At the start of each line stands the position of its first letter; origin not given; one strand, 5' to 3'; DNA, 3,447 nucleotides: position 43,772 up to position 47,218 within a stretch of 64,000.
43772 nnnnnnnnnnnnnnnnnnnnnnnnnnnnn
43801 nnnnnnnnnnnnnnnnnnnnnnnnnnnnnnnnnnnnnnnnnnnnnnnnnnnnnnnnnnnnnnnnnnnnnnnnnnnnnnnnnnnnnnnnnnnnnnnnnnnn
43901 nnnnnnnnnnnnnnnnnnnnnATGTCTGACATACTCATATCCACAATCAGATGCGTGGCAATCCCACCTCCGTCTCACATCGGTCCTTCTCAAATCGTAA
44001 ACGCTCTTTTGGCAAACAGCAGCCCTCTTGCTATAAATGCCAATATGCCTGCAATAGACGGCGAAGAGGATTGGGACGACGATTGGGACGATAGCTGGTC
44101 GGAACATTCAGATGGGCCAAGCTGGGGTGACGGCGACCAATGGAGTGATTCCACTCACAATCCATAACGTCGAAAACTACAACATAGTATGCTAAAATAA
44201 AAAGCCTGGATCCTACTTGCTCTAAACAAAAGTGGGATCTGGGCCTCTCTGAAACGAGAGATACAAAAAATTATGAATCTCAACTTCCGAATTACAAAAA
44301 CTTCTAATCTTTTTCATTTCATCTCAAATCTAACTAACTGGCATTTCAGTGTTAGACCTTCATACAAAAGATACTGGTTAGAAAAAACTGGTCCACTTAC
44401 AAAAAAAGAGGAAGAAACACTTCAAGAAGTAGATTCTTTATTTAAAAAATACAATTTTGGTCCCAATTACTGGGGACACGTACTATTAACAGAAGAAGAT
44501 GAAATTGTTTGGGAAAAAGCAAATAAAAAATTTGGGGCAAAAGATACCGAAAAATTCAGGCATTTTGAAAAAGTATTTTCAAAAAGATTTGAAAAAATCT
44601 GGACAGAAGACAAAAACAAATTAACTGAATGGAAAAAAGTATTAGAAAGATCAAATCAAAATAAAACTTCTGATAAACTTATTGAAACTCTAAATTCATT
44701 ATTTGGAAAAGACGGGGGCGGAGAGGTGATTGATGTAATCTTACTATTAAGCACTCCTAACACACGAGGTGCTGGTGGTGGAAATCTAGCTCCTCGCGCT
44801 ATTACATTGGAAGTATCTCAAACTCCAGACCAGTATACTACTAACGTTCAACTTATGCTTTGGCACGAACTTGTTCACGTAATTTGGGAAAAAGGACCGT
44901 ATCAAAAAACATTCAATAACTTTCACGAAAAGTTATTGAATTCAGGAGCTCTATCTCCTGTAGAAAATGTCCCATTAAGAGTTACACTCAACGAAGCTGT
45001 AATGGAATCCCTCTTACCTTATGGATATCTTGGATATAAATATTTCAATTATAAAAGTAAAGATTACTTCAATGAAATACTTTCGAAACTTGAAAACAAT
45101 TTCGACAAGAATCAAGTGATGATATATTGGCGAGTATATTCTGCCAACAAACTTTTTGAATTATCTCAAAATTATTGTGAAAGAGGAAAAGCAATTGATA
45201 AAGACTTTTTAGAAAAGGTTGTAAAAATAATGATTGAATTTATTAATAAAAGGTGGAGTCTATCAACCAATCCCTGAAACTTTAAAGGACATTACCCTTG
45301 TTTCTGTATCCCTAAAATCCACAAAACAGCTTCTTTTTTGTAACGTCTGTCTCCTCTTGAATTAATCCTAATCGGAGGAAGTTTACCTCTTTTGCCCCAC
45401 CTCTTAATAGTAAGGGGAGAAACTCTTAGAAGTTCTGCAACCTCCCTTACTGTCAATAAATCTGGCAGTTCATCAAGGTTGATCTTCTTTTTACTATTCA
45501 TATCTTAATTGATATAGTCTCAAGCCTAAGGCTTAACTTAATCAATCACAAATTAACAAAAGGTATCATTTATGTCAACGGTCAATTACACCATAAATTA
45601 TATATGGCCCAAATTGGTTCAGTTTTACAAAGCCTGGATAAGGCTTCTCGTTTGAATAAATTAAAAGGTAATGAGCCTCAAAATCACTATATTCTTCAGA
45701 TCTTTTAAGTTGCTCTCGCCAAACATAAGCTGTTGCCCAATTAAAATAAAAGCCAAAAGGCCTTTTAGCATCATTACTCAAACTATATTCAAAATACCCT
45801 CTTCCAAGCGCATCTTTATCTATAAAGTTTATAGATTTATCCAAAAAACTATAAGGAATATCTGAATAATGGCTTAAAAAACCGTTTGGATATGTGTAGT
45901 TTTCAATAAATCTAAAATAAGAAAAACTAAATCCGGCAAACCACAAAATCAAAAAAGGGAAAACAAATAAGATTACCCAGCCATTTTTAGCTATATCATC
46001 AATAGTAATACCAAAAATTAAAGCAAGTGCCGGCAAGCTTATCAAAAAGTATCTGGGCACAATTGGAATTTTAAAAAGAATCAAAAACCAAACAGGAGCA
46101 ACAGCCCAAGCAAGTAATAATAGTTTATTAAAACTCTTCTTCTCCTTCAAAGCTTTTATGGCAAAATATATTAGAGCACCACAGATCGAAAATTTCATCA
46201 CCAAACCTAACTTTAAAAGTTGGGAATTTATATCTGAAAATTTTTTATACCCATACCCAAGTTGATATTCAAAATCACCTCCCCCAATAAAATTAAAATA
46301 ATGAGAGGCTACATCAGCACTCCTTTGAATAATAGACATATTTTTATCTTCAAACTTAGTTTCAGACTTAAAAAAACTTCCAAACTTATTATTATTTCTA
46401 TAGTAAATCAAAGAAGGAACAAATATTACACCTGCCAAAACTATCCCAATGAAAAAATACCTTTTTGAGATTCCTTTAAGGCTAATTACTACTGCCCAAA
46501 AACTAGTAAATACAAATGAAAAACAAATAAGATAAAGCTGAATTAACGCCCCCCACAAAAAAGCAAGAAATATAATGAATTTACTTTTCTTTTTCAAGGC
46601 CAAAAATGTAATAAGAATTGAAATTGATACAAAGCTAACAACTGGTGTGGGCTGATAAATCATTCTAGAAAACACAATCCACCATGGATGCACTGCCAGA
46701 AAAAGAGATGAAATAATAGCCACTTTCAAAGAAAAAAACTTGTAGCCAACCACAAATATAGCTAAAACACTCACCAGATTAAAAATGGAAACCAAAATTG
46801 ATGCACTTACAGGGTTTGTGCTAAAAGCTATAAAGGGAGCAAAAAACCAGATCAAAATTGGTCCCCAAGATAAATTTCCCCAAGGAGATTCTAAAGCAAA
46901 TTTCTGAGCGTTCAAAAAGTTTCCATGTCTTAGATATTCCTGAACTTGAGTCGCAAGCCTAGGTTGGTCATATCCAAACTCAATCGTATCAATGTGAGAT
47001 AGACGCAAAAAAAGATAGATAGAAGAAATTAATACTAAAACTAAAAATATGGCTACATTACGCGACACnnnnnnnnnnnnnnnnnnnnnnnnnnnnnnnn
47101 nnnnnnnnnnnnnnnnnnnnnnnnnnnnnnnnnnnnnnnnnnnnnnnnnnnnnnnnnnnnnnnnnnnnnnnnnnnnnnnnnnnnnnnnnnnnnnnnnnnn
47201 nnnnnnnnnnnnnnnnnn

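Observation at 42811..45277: Radical-SAM/SPASM maturase translationally coupled to a precursor-like peptide with five Trp-x-(Asp/Glu) repeats, followed by an HExxH protein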

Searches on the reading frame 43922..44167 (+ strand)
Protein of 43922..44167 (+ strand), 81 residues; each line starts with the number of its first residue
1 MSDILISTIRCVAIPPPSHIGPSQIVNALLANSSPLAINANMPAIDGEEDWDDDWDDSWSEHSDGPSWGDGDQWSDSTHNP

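Call 3: search_protein_families(library=pfam, proteins=[window:43922-44167:+], max_evalue=0.01)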
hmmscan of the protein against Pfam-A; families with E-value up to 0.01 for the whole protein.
window:43922-44167:+ (81 aa): 0 families

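Call 4: search_protein_families(library=ncbifam, proteins=[window:43922-44167:+], max_evalue=0.01)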
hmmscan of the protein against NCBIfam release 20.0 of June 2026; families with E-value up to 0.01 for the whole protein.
window:43922-44167:+ (81 aa): 0 families

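Call 8: find_homologous_proteins(query=window:43922-44164:+, max_evalue=10)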
Query window:43922-44164:+ (81 aa): 2 proteins with E <= 10 among 2 candidates.
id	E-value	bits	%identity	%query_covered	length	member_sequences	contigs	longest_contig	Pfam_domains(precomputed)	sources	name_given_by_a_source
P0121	1.1e-38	149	99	86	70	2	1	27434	-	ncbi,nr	ncbi:hypothetical protein HYS03_01945 [Candidatus Woesebacteria bacterium]|nr:hypothetical protein [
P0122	5.2e-7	47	55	70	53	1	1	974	-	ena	-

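Call 10: find_encoding_contigs(protein=P0122, flank=5000)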
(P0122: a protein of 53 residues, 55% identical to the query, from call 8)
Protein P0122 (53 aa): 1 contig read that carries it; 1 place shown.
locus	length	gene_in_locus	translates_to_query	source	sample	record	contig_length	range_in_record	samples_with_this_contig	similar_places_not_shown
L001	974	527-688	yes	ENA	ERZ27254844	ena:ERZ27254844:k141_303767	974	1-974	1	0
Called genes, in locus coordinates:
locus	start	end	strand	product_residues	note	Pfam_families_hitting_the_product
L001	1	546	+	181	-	?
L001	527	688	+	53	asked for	-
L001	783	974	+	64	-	?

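Call 20: find_related_loci(query=A1, collection=metagenome_contigs, flank=5000)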
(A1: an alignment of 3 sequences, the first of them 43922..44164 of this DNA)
Query A1 (81 aa) in metagenome_contigs; peptide patterns used: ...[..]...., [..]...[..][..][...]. (x = any residue, [..] = any of these).
118 stretches matched a pattern; 3 encode a relative of the query (tblastn E <= 1e-3); 3 distinct loci.
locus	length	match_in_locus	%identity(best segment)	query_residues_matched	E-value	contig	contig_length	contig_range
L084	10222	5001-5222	39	3-81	5e-13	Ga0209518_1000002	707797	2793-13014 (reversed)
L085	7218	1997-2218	39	3-81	5e-13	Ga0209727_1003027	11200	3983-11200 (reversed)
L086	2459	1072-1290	38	4-81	5e-12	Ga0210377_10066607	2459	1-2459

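Call 101: search_protein_families(library=padloc, proteins=[window:43922-44164:+], max_evalue=0.01)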
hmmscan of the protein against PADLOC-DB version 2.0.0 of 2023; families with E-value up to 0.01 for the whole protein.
window:43922-44164:+ (81 aa): 0 families

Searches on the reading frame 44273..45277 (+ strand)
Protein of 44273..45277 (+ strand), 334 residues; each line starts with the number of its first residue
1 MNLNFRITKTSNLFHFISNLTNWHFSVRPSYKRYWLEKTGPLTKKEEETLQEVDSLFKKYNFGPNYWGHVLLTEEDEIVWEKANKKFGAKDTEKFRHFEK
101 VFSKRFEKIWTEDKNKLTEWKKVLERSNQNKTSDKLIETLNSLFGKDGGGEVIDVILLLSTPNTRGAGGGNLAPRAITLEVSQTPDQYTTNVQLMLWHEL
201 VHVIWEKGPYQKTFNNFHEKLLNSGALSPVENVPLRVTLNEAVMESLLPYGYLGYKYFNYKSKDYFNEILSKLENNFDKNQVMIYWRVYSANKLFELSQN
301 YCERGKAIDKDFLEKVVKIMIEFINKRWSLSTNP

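Call 3: search_protein_families(library=pfam, proteins=[window:44273-45277:+], max_evalue=0.01)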
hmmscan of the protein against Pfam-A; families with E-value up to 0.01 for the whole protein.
window:44273-45277:+ (334 aa): 1 family
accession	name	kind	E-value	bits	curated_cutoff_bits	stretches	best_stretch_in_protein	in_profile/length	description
PF09345.15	SiaC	-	0.00048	20.2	24.5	1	256-306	59-111/120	SiaC family regulatory phosphoprotein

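Call 4: search_protein_families(library=ncbifam, proteins=[window:44273-45277:+], max_evalue=0.01)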
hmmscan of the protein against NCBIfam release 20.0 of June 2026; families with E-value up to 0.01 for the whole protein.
window:44273-45277:+ (334 aa): 0 families

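Call 44: find_homologous_proteins(query=window:44273-45274:+)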
Query window:44273-45274:+ (334 aa): 12 proteins with E <= 0.001 among 1834 candidates.
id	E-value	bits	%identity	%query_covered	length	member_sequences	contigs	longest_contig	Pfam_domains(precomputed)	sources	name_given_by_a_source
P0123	2.7e-224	762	100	100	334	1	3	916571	-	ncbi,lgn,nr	ncbi:hypothetical protein HYS03_01950 [Candidatus Woesebacteria bacterium]|nr:hypothetical protein [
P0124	4.9e-77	278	44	96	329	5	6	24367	-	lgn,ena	-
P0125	3.8e-75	271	43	97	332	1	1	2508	-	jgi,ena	-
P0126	1.4e-72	263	41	98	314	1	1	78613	-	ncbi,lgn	-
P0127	2.0e-72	262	43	97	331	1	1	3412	-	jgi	jgi:hypothetical protein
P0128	4.4e-70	255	42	97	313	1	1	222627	-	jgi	-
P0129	7.6e-66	241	46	79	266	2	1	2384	-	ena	-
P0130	1.9e-61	226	37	97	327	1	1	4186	-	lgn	-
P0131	3.4e-42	163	34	98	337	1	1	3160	-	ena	-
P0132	5.5e-28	116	29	95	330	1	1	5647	-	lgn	-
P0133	2.9e-26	111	28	95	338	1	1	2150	-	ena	-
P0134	9.6e-12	63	28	65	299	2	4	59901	-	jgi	jgi:hypothetical protein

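Call 56: predict_structure(alignment_id=A3)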
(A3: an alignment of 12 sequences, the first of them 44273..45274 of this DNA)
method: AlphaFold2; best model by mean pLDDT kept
length: 334 residues; sequences in the alignment: 12
mean_pLDDT: 90.9   pTM: 0.87
mean pLDDT of the five models: 90.9, 89.4, 89.2, 88.7, 88.3
residues with pLDDT >= 90: 251; 70-90: 69; 50-70: 12; < 50: 2
segments of 3 or more residues with pLDDT < 50: none
pLDDT, mean of each block of 10 residues (from residue 1): 93 94 76 93 96 92 87 94 96 95 96 94 86 88 82 92 74 88 90 93 84 94 93 93 95 96 95 90 94 98 96 97 90 53
secondary structure, 60 per line:
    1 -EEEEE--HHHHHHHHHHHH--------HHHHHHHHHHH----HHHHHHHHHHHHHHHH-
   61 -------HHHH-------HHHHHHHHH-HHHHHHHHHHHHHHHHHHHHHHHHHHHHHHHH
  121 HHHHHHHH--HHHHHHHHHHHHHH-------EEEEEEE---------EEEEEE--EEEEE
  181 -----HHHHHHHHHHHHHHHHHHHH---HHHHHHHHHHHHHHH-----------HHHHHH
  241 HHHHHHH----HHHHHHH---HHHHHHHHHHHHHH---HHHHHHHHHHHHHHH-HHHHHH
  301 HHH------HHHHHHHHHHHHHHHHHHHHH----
elements in order: E2-6 H9-20 H29-39 H44-59 H68-71 H79-87 H89-128 H131-144 E152-158 E168-173 E176-180 H186-205 H209-223 H235-247 H252-258 H262-275 H279-293 H295-303 H310-330

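Call 59: search_protein_representatives(alignment_id=A3)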
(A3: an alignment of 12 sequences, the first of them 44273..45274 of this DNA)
Query: 12 sequences, 324 profile positions. Proteins with E-value up to 0.001 (for the whole library): 682; up to 1e-10: 496; up to 1e-30: 236. The best 150 are listed.
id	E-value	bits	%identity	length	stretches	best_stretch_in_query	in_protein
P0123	1.0e-131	455.7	-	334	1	1-324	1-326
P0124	7.0e-127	439.8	-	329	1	1-323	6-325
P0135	3.7e-126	437.4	-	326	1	1-321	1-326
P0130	1.5e-116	405.8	-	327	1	1-323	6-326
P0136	1.7e-107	376.1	-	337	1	1-321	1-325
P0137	3.1e-101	355.5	-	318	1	1-322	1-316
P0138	6.1e-100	351.3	-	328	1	6-318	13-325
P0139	3.4e-96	338.9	-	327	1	4-323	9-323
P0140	2.4e-95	336.1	-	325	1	3-323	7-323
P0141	1.3e-93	330.5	-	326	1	1-321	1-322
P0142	4.7e-93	328.6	-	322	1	1-320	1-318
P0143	4.9e-92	325.3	-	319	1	4-321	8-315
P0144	1.9e-90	320.0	-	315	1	2-317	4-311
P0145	2.2e-90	319.8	-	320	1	2-320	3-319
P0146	8.2e-87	308.1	-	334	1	1-322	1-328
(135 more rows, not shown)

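Call 61: search_solved_structures(query=A3, max_evalue=10)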
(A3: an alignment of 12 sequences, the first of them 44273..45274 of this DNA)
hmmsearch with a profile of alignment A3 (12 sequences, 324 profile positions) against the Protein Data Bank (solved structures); distinct sequences matched with E-value up to 10: 1.
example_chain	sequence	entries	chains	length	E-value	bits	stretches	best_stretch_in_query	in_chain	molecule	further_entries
1wgw_A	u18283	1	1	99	0.18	14.5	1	165-250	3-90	'Signal Recognition Particle 54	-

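Call 62: search_protein_families(library=pfam, alignment_id=A3, max_evalue=1)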
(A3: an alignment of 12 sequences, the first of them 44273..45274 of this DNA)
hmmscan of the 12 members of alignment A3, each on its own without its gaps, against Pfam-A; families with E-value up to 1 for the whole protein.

A. member 1, window:44273-45274:+ (334 aa): 3 families
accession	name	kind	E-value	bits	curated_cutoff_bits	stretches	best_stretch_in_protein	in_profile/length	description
PF09345.15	SiaC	-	0.00048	20.2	24.5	1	256-306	59-111/120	SiaC family regulatory phosphoprotein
PF07700.20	HNOB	-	0.035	14.4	25.5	0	262-327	13-79/163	Haem-NO-binding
PF10026.15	DUF2268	-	0.048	13.6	23.6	1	164-208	38-81/195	Predicted Zn-dependent protease (DUF2268)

B. families by the number of members that match (of 12 scanned): 15 families
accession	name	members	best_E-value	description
PF18493.6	DUF5617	2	0.1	Domain of unknown function (DUF5617)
PF09345.15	SiaC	1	0.00048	SiaC family regulatory phosphoprotein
PF00693.24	Herpes_TK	1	0.016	Thymidine kinase from herpesvirus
PF07700.20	HNOB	1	0.035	Haem-NO-binding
PF10579.15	Rapsyn_N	1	0.044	Rapsyn N-terminal myristoylation and linker region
PF10026.15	DUF2268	1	0.048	Predicted Zn-dependent protease (DUF2268)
PF14069.11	SpoVIF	1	0.057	Stage VI sporulation protein F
PF25744.1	T4_Y13H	1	0.061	Bacteriophage T4 Y13H protein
PF04404.17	ERF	1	0.063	ERF superfamily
PF13582.12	Reprolysin_3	1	0.077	Metallo-peptidase family M12B Reprolysin-like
PF23007.1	DnaA_N-like_STI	1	0.12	STICHEL, DnaA_N-like alpha-beta domain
PF25100.1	DUF7809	1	0.13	Domain of unknown function (DUF7809)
PF13688.12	Reprolysin_5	1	0.13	Metallo-peptidase family M12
PF14566.11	PTPlike_phytase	1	0.18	Inositol hexakisphosphate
PF14528.11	LAGLIDADG_3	1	0.18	LAGLIDADG-like domain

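Call 75: fold_search(model_id=the predicted structure, library=pdb)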
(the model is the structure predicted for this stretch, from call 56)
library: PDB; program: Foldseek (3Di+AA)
matches with E <= 10: 105; with E <= 0.001: 0
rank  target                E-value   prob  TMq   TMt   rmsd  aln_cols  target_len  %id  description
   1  7xyo_B                9.5e-02  0.51  0.20  0.14  16.3       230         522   12  Crystal Structure of a M61 aminopeptidase family member from Myxococcus fulvus (released 2023-06-07)
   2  2ck3_C                1.1e+00  0.14  0.14  0.11  11.7       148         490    9  Azide inhibited bovine F1-ATPase (released 2006-05-08)
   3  2w6j_C                1.1e+00  0.14  0.14  0.11  11.7       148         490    9  Low resolution structures of bovine mitochondrial F1-ATPase during controlled dehydration: Hydration State 5. (released 2009-10-27)
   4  3oee_B                1.2e+00  0.13  0.15  0.11  12.2       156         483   10  Structure of four mutant forms of yeast F1 ATPase: alpha-F405S (released 2010-09-15)
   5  3ofn_A                1.3e+00  0.12  0.15  0.11  12.6       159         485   10  Structure of four mutant forms of yeast F1 ATPase: alpha-N67I (released 2010-09-15)
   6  2wpd_A                1.4e+00  0.16  0.14  0.11  10.8       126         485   10  The Mg.ADP inhibited state of the yeast F1c10 ATP synthase (released 2010-07-07)
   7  3oee_A                1.4e+00  0.11  0.15  0.12  12.2       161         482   10  Structure of four mutant forms of yeast F1 ATPase: alpha-F405S (released 2010-09-15)
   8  4xo4                  1.4e+00  0.08  0.18  0.09  14.8       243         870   12  Crystal Structure of E. coli Aminopeptidase N in complex with L-Methionine (released 2016-01-27)
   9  6j5j_A                1.6e+00  0.09  0.14  0.10  12.6       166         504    8  Cryo-EM structure of the mammalian E-state ATP synthase (released 2019-06-26)
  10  4tsf_C                1.7e+00  0.14  0.14  0.11  10.3       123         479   10  The Pathway of Binding of the Intrinsically Disordered Mitochondrial Inhibitor Protein to F1-ATPase (released 2014-08-06)
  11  6b8h_K                1.7e+00  0.11  0.15  0.11  12.1       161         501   10  Mosaic model of yeast mitochondrial ATP synthase monomer (released 2018-01-17)
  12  2hld_B                1.7e+00  0.10  0.14  0.11  12.3       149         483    9  Crystal structure of yeast mitochondrial F1-ATPase (released 2006-11-28)
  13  5lqx_B                1.7e+00  0.07  0.16  0.12  12.9       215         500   12  Structure of F-ATPase from Pichia angusta, state3 (released 2016-11-16)
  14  2jiz_B                1.7e+00  0.13  0.15  0.12  11.7       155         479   12  The Structure of F1-ATPase inhibited by resveratrol. (released 2007-08-21)
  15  3zia_B                1.7e+00  0.13  0.14  0.11  10.6       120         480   12  The structure of F1-ATPase from Saccharomyces cerevisiae inhibited by its regulatory protein IF1 (released 2013-02-13)
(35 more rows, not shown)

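Call 76: search_protein_families(library=ncbifam, alignment_id=A3, max_evalue=10)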
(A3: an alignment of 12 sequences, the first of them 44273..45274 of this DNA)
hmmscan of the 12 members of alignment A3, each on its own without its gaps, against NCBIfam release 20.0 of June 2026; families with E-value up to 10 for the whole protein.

A. member 1, window:44273-45274:+ (334 aa): 0 families

B. families by the number of members that match (of 12 scanned): 10 families
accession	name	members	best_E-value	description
NF052662.1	SprTrRegSpoVIF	1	0.024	sporulation-specific transcription regulator SpoVIF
TIGR01860.1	VNFD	1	0.029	nitrogenase vanadium-iron protein, alpha chain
NF012026.0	PRK15482.1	1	0.035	HTH-type transcriptional regulator MurR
NF053699.1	bfi_fam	1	0.039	Bfi1 family immunity protein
TIGR01767.2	MTRK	1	0.04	S-methyl-5-thioribose kinase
TIGR03296.1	M6dom_TIGR03296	1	0.066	M6 family metalloprotease domain-containing protein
TIGR03568.1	NeuC_NnaA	1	0.15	UDP-N-acetylglucosamine 2-epimerase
NF002740.0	PRK02724.1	1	0.15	30S ribosomal protein PSRP-3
NF038211.1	MFT_alt_reg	1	0.16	mycofactocin system transcriptional regulator MftR2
NF002176.0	PRK01022.1-4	1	6.1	hypothetical protein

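Call 101: search_protein_families(library=padloc, proteins=[window:44273-45274:+], max_evalue=0.01)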
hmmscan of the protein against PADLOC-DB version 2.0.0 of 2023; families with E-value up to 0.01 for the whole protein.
window:44273-45274:+ (334 aa): 0 families

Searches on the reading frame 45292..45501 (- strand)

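Call 3: search_protein_families(library=pfam, proteins=[window:45292-45501:-], max_evalue=0.01)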
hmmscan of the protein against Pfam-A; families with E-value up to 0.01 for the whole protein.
window:45292-45501:- (69 aa): 5 families
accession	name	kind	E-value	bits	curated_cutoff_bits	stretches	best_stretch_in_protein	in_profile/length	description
PF13411.12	MerR_1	-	1.2e-11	45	21.6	1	17-67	2-51/69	MerR HTH family regulatory protein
PF12728.13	HTH_17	-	4.1e-11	43.4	27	1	15-59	1-43/51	Helix-turn-helix domain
PF00376.29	MerR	-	8.8e-09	35.5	28.2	1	17-54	1-38/38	MerR family regulatory protein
PF13542.12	HTH_Tnp_ISL3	-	0.0045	16.9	27.4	1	14-35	26-46/51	Helix-turn-helix domain of transposase family ISL3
PF13384.12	HTH_23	-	0.0093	16.2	24.6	0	15-35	17-37/50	Homeodomain-like domain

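Call 101: search_protein_families(library=padloc, proteins=[window:45292-45498:-], max_evalue=0.01)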
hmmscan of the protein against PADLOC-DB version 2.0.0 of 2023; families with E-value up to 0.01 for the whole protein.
window:45292-45498:- (68 aa): 1 family
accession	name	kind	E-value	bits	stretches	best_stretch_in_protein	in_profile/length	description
PDLC04133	mad1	-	1.4e-11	42.5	1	14-61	5-50/60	mads_1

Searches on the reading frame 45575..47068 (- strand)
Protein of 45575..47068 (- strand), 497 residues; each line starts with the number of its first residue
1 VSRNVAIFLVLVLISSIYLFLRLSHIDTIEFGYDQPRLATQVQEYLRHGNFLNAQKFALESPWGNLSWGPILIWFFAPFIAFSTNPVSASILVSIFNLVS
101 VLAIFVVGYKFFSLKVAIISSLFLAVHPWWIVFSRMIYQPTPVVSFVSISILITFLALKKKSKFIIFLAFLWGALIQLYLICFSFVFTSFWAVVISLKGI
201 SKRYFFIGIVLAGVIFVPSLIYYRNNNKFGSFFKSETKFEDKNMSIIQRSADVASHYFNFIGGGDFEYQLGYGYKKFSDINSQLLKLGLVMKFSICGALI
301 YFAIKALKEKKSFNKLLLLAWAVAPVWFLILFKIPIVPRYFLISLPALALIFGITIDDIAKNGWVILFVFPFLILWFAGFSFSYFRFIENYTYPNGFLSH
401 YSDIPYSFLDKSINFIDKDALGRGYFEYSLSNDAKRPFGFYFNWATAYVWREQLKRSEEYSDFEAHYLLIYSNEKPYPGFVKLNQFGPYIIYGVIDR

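Call 3: search_protein_families(library=pfam, proteins=[window:45575-47068:-], max_evalue=0.01)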
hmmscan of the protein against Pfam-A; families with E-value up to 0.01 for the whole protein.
window:45575-47068:- (497 aa): 1 family
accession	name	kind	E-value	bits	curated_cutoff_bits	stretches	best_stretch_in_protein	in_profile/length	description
PF13231.12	PMT_2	-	5.4e-05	23.9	26.1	1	70-222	4-160/160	Dolichyl-phosphate-mannose-protein mannosyltransferase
